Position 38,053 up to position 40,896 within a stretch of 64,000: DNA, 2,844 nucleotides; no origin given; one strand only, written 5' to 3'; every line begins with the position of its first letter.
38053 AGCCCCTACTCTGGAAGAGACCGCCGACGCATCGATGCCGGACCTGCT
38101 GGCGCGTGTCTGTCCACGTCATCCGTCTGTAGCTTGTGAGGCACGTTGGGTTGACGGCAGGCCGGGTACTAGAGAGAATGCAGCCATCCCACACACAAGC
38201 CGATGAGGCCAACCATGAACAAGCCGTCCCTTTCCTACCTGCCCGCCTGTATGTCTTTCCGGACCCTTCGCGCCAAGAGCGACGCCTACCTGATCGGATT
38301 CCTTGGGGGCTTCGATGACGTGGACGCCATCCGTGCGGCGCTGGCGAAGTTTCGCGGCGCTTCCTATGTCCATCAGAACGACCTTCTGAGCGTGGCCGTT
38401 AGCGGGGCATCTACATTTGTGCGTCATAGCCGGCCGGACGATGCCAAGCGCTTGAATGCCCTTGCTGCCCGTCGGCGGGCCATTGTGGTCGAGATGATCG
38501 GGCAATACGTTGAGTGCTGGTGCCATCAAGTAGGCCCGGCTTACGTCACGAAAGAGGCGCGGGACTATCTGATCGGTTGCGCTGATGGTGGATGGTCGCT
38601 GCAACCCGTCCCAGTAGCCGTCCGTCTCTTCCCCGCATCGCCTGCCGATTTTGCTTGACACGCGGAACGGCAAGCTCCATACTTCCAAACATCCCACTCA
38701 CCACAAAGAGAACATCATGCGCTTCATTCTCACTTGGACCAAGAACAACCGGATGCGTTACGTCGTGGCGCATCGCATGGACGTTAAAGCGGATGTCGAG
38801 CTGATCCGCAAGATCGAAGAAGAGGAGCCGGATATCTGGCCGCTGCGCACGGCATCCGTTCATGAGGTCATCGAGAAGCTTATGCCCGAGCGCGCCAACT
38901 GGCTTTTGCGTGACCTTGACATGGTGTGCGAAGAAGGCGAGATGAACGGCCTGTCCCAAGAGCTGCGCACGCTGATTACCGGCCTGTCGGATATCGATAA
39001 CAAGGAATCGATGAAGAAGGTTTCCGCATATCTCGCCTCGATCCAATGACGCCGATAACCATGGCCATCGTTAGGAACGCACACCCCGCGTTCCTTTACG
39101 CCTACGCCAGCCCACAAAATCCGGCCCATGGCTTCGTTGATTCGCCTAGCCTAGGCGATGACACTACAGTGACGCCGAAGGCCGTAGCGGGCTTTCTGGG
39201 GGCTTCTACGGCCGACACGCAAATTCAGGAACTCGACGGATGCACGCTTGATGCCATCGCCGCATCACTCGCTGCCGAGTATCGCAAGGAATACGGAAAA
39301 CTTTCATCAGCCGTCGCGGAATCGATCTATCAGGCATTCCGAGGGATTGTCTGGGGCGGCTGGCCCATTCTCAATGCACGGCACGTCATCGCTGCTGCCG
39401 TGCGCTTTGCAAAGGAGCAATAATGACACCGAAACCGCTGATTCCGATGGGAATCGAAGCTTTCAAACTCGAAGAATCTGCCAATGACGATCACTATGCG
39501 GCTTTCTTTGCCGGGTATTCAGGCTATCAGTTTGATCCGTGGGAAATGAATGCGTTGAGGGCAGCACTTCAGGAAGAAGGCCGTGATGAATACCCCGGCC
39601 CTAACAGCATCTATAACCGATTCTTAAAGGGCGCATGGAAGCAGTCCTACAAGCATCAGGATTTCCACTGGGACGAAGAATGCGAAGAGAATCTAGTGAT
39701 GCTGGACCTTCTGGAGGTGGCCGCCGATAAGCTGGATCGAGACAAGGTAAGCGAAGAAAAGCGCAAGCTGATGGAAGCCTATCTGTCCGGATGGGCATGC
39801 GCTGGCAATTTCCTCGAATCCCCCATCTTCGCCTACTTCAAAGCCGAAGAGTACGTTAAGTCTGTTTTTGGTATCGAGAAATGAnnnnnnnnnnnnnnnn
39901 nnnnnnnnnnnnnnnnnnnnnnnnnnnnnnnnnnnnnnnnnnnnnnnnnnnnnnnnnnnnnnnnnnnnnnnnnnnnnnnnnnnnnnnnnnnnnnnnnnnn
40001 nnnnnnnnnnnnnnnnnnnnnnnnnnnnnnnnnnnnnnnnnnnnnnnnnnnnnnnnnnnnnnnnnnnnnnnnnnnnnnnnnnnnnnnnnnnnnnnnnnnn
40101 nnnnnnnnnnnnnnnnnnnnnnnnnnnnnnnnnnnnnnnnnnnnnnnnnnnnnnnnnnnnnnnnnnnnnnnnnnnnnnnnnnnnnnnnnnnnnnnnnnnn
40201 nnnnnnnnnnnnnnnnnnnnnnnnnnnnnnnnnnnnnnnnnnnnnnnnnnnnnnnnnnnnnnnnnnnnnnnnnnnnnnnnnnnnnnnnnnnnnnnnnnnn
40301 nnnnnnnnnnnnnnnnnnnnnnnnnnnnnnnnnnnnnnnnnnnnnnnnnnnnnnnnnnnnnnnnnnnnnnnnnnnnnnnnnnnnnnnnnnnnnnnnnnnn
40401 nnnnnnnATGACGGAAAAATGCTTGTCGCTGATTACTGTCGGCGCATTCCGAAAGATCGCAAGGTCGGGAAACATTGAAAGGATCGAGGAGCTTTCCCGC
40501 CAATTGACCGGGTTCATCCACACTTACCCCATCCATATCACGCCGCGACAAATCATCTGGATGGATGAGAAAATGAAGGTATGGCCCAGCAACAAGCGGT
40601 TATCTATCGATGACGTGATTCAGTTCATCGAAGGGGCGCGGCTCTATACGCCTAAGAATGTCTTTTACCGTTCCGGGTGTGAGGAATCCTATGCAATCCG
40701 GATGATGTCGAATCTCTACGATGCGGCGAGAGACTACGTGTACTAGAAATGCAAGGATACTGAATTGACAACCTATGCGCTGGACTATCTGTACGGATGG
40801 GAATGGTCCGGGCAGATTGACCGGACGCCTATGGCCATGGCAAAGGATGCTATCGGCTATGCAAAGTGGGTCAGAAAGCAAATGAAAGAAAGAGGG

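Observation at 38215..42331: Tandem array B: eight-plus diverged ~150-aa paralogs immediately downstream of the repeat island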

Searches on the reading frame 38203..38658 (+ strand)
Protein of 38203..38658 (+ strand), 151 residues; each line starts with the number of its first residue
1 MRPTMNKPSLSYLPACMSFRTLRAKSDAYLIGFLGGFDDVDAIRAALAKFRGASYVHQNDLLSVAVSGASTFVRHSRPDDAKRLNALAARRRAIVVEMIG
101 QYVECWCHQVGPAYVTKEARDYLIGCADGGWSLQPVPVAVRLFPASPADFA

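Call 4: search_protein_families(library=pfam, proteins=[window:38203-38658:+], max_evalue=1)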
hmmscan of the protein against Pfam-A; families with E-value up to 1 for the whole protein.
window:38203-38658:+ (151 aa): 0 families

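Call 5: search_protein_families(library=phrogs, proteins=[window:38203-38658:+], max_evalue=0.1)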
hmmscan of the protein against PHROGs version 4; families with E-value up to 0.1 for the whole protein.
window:38203-38658:+ (151 aa): 1 family
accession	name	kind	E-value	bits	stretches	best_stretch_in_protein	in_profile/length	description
phrog_17438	-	unknown function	0.027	16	0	113-150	48-85/88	-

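Call 14: find_homologous_proteins(query=A1, max_evalue=0.01)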
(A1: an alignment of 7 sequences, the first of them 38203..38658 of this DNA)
Query A1 (7 sequences) (151 aa, profile of the alignment): 41 proteins with E <= 0.01 among 8000 candidates.
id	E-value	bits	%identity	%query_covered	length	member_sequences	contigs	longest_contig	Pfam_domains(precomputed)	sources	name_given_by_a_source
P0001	7.8e-45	170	-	-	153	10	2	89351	-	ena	-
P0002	3.2e-40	155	27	20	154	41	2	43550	-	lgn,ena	-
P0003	5.5e-39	151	31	34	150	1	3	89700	-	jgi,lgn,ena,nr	jgi:hypothetical protein|nr:MAG TPA: hypothetical protein [Caudoviricetes sp.]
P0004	2.1e-38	149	-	-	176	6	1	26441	-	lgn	-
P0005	1.9e-37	146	-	-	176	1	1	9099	-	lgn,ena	-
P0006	2.7e-37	146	-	-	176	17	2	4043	-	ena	-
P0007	4.0e-37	145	-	-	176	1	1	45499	-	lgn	-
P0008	4.9e-37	145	37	33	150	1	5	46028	-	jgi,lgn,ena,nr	jgi:hypothetical protein|nr:MAG TPA: hypothetical protein [Caudoviricetes sp.]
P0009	1.2e-36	144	-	-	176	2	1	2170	-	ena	-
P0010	1.3e-36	144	-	-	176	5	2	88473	-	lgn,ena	-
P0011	1.8e-36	143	-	-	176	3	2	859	-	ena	-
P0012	1.2e-35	141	-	-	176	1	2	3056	-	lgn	-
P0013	1.4e-35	140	-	-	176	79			-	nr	nr:MAG TPA: hypothetical protein [Caudoviricetes sp.]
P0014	1.5e-35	140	-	-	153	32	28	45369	-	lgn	-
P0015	2.9e-35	139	31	34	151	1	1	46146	-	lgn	-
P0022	9.6e-27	112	33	37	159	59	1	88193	-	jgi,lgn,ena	-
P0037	4.6e-12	64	-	-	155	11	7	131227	-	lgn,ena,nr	nr:MAG TPA: hypothetical protein [Caudoviricetes sp.] DAS32318.1 MAG TPA: hypothetical protein [Caud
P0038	3.0e-10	58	40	10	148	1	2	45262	-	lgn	-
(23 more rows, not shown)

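Call 16: find_encoding_contigs(protein=P0037, flank=10000, max_places=3)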
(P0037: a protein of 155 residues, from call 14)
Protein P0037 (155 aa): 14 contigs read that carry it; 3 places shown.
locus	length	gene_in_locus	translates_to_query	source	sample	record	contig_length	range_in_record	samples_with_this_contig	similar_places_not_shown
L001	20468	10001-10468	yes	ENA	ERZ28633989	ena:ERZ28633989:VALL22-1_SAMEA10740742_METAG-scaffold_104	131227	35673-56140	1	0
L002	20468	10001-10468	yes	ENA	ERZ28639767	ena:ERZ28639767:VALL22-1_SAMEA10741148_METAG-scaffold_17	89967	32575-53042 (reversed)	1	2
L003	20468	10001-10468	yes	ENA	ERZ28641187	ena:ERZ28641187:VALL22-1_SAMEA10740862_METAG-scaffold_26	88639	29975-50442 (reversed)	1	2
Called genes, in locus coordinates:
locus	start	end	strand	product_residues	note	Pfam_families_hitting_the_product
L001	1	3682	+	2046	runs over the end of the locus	PF02384:N6_Mtase, PF00176:SNF2-rel_dom (faint), PF28555:Helicase_dom (faint), PF00271:Helicase_C (weak)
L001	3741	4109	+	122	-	-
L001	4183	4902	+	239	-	-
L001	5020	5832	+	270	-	-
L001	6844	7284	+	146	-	-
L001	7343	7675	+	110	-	-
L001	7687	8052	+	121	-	-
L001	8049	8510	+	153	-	-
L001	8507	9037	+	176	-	-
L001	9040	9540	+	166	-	-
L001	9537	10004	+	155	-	-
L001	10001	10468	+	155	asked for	-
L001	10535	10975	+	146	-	-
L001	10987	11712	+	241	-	-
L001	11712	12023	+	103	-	-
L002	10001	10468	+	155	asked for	-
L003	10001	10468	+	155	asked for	-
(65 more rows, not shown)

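Call 17: find_encoding_contigs(protein=P0038, flank=10000, max_places=2)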
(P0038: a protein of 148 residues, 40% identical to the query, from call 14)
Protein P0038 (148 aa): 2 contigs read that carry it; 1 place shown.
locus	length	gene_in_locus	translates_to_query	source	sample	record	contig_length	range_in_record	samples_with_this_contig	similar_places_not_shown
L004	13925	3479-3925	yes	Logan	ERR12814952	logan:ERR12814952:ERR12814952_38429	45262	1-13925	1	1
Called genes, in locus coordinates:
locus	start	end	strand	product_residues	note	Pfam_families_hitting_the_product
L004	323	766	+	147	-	-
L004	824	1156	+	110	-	-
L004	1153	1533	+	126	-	-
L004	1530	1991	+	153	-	-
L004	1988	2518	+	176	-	-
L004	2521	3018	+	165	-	-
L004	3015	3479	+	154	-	-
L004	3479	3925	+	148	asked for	-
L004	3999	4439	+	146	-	-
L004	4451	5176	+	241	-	-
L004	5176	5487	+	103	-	-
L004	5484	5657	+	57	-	-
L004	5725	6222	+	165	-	-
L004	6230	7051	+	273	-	-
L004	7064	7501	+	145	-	-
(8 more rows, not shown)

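Call 18: find_encoding_contigs(protein=P0022, flank=10000, max_places=2)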
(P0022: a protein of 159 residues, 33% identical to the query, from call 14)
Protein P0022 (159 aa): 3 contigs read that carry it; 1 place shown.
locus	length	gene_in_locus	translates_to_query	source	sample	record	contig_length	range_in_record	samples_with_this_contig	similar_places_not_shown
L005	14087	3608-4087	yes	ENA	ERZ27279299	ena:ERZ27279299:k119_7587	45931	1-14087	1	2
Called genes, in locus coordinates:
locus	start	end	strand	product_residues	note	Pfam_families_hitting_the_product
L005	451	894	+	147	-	-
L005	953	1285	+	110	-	-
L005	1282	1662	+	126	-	-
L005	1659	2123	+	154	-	-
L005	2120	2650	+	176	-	-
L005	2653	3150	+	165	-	-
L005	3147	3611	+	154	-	-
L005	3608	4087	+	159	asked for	-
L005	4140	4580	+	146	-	-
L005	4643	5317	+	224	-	-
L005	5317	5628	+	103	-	-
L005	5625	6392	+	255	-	-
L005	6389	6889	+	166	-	-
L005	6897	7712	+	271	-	-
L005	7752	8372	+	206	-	-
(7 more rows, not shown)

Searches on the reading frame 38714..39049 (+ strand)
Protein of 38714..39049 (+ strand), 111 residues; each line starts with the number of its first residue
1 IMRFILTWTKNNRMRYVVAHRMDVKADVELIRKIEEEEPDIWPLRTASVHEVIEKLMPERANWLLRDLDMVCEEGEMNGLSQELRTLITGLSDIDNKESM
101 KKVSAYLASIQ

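Call 4: search_protein_families(library=pfam, proteins=[window:38714-39049:+], max_evalue=1)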
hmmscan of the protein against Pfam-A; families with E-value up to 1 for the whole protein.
window:38714-39049:+ (111 aa): 1 family
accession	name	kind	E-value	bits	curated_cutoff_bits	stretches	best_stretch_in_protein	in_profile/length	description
PF21826.1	DUF6887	-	0.19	12.5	24.2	1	15-60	14-59/62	Family of unknown function (DUF6887)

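Call 5: search_protein_families(library=phrogs, proteins=[window:38714-39049:+], max_evalue=0.1)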
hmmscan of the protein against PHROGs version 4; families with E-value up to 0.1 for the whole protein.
window:38714-39049:+ (111 aa): 0 families
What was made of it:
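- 38717..39049 (+): Gene B, 110 aa. It is embedded in the array but is not a family member. It is highly conserved (91-99% identity, omega 0.06). No Pfam or PHROG match (calls 4, 5).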

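Call 84: find_related_loci(query=window:38717-39046:+, collection=metagenome_contigs, flank=8000)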
Query window:38717-39046:+ (110 aa) in metagenome_contigs; peptide patterns used: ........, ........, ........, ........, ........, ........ (x = any residue, [..] = any of these).
129 stretches matched a pattern; 6 encode a relative of the query (tblastn E <= 1e-3); 6 distinct loci.
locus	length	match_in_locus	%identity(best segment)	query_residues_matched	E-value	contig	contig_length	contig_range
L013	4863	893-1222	99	1-110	1e-72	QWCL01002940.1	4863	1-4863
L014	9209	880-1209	99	1-110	3e-72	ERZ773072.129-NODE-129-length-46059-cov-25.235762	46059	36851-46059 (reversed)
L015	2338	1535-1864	97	1-110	2e-72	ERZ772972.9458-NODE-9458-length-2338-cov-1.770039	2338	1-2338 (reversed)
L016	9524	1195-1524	96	1-110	2e-70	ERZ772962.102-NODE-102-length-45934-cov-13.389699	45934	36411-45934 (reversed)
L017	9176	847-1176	97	1-110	3e-71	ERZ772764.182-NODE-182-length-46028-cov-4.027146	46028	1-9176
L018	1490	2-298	91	12-110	2e-60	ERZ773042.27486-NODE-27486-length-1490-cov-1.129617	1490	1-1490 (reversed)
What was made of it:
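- Tried and rejected: Metagenome scan anchored on B. It yielded only 6 loci, mostly contigs already in hand (call 84).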

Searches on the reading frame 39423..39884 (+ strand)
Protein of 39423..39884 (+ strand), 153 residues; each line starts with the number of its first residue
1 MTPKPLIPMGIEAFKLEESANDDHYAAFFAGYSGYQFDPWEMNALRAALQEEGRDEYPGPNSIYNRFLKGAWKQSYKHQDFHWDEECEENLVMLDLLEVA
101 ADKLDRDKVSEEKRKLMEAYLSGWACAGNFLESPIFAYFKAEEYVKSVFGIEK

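Call 4: search_protein_families(library=pfam, proteins=[window:39423-39884:+], max_evalue=1)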
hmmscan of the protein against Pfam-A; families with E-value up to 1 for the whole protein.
window:39423-39884:+ (153 aa): 0 families

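Call 5: search_protein_families(library=phrogs, proteins=[window:39423-39884:+], max_evalue=0.1)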
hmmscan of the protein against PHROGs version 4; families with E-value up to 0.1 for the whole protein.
window:39423-39884:+ (153 aa): 0 families

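Call 11: search_dna_similar(query=window:39423-39884:+, collection=plasmids, mode=protein, max_evalue=1, max_rows=20)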
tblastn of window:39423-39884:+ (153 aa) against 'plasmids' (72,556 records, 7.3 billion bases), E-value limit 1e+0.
No match.

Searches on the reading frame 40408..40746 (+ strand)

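Call 4: search_protein_families(library=pfam, proteins=[window:40408-40746:+], max_evalue=1)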
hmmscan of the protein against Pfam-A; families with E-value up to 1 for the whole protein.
window:40408-40746:+ (112 aa): 1 family
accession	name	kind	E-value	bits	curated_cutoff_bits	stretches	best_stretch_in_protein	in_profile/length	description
PF24262.1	DUF7463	-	0.23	12.1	27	1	14-72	27-84/110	Family of unknown function (DUF7463)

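Call 5: search_protein_families(library=phrogs, proteins=[window:40408-40746:+], max_evalue=0.1)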
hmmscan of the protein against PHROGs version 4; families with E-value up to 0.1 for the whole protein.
window:40408-40746:+ (112 aa): 1 family
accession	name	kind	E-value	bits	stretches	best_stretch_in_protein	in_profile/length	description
phrog_12659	-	unknown function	0.049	14.7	1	34-66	59-90/99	-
